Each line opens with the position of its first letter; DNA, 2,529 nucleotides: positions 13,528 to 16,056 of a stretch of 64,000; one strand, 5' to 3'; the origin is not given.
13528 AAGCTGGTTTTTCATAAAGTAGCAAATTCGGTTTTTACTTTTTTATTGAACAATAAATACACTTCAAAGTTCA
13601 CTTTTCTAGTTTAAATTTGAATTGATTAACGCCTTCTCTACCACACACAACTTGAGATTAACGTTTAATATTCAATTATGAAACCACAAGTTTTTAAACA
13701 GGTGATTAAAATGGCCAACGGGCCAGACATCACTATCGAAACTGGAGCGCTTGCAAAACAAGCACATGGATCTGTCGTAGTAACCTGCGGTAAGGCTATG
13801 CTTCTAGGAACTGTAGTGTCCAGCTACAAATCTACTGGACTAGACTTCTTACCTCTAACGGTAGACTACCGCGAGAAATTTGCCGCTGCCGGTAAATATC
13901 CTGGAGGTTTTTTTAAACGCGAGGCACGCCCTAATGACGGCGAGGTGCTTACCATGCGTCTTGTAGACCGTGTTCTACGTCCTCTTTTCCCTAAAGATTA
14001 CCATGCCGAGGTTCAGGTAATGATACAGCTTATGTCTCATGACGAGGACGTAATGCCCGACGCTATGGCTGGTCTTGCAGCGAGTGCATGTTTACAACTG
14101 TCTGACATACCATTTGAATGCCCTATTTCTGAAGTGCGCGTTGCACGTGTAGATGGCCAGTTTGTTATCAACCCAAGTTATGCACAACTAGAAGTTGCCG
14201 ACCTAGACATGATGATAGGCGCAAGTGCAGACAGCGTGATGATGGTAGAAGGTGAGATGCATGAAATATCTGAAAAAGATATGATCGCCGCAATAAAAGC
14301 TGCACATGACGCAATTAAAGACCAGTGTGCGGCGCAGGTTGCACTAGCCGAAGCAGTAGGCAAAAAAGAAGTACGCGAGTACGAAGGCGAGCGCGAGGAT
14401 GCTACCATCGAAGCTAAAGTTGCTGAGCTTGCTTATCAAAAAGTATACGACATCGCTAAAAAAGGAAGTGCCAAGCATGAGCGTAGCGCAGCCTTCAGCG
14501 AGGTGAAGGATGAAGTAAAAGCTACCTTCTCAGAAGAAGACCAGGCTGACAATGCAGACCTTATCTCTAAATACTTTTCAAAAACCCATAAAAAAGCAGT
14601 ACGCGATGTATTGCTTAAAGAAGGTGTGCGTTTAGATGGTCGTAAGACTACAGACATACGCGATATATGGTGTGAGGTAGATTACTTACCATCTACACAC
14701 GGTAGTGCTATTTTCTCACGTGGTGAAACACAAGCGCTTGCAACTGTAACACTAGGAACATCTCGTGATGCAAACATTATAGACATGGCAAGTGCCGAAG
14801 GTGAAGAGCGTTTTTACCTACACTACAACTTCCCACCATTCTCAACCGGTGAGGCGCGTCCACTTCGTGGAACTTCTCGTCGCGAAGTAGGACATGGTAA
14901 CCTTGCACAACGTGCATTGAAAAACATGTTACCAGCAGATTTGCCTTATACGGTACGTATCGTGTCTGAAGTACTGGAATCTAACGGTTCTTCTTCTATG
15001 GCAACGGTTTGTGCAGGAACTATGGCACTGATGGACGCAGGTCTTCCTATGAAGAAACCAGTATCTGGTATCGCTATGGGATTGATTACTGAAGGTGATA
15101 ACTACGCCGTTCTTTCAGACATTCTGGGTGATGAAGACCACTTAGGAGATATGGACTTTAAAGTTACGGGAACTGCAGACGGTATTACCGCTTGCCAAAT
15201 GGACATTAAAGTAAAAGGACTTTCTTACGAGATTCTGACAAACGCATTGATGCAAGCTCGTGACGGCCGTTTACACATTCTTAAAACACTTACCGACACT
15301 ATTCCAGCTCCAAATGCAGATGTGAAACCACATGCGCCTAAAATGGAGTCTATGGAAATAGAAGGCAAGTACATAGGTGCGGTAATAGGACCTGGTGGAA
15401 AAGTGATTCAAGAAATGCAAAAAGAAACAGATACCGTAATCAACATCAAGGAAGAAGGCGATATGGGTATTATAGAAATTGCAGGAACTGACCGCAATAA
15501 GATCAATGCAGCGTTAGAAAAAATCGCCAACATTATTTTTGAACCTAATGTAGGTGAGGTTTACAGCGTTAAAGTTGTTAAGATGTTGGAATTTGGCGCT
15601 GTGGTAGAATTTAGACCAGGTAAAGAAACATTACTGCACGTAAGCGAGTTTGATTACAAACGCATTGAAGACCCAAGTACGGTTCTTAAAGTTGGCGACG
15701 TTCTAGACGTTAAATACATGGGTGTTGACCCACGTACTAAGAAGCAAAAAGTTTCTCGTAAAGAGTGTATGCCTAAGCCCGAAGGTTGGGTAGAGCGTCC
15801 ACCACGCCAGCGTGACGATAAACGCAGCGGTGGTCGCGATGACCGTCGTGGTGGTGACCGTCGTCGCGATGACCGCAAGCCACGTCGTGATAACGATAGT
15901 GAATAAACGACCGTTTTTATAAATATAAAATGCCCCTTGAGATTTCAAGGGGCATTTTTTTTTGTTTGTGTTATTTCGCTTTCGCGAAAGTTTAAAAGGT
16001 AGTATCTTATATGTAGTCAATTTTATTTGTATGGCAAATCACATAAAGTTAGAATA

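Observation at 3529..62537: Massively over-represented 16-bp palindrome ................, also embedded in conserved CDSs in all three frames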

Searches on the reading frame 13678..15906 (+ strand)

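Call 6: search_protein_families(library=pfam, proteins=[window:13678-15906:+])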
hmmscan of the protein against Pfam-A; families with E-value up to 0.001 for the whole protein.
window:13678-15906:+ (742 aa): 5 families
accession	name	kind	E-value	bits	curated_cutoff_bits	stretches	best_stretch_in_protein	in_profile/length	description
PF01138.27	RNase_PH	-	5.1e-52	176.1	25.5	2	327-457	2-130/130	3' exoribonuclease family, domain 1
PF03725.20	RNase_PH_C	-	1.4e-20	73.4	20.8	2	148-212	1-67/67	3' exoribonuclease family, domain 2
PF03726.19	PNPase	-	3.5e-14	53.5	24.6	1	244-323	2-81/81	Polyribonucleotide nucleotidyltransferase, RNA binding domain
PF00013.35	KH_1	-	6.9e-12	45.4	21.5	1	557-617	2-65/66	KH domain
PF00575.29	S1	-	1.5e-10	41.8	22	1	622-694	1-73/74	S1 RNA binding domain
